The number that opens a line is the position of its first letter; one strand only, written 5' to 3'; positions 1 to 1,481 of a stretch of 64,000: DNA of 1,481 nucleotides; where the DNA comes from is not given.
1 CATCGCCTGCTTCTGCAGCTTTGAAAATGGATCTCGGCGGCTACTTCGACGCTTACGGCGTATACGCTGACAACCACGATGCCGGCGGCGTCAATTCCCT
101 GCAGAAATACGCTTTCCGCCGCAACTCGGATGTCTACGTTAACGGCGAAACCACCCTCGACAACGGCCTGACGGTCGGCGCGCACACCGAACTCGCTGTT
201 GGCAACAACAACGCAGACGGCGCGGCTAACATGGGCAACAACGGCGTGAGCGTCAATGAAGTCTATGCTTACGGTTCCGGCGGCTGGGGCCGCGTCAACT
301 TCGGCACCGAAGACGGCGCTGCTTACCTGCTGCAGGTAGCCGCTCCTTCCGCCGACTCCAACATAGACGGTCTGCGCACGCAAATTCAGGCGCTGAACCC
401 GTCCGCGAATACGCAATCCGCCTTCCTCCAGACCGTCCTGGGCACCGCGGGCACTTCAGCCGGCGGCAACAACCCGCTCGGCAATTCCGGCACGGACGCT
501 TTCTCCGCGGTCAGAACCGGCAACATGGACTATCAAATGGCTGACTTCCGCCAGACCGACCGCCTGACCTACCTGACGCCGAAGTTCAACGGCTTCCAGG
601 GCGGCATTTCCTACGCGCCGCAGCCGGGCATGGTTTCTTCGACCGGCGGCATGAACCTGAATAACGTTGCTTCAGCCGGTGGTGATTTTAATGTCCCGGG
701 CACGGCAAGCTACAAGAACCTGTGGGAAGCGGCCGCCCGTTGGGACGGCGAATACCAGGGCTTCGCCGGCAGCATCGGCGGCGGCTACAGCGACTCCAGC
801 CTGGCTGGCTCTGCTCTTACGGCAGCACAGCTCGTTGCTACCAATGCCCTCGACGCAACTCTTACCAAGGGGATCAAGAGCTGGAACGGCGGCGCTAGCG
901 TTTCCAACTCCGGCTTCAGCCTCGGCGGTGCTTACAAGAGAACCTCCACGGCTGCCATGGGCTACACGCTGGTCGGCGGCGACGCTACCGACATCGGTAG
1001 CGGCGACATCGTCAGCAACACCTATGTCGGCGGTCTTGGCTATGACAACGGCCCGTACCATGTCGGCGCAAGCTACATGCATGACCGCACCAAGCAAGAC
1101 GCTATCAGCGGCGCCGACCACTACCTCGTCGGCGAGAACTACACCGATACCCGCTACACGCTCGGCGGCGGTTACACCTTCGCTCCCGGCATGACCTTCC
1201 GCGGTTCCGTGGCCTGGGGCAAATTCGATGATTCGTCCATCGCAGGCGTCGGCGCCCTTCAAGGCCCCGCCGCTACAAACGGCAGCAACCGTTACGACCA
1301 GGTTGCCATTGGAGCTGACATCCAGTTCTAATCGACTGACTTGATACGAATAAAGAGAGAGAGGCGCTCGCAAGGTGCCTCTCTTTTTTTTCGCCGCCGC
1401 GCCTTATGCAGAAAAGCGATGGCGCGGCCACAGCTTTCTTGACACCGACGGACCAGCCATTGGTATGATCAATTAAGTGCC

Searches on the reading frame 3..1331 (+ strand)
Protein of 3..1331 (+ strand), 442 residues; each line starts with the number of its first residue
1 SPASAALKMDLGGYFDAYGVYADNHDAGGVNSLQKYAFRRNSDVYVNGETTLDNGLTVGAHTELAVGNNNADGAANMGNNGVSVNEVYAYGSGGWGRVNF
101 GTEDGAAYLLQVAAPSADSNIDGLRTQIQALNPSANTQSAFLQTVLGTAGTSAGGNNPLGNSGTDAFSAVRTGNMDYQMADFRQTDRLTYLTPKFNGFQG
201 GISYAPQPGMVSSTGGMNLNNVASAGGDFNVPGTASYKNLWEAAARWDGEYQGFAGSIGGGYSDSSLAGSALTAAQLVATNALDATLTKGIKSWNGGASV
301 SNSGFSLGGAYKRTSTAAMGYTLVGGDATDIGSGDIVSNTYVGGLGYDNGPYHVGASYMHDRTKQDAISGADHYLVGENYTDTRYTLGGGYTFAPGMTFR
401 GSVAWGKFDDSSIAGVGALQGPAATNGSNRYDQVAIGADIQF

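Call 7: search_protein_families(library=pfam, proteins=[window:3-1331:+], max_evalue=0.001)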
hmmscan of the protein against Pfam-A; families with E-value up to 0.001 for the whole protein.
window:3-1331:+ (442 aa): 1 family
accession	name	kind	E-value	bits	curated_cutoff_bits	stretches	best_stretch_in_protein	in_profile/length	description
PF13609.12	Porin_4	-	5.4e-21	76.1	27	1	1-410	10-309/310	Gram-negative porin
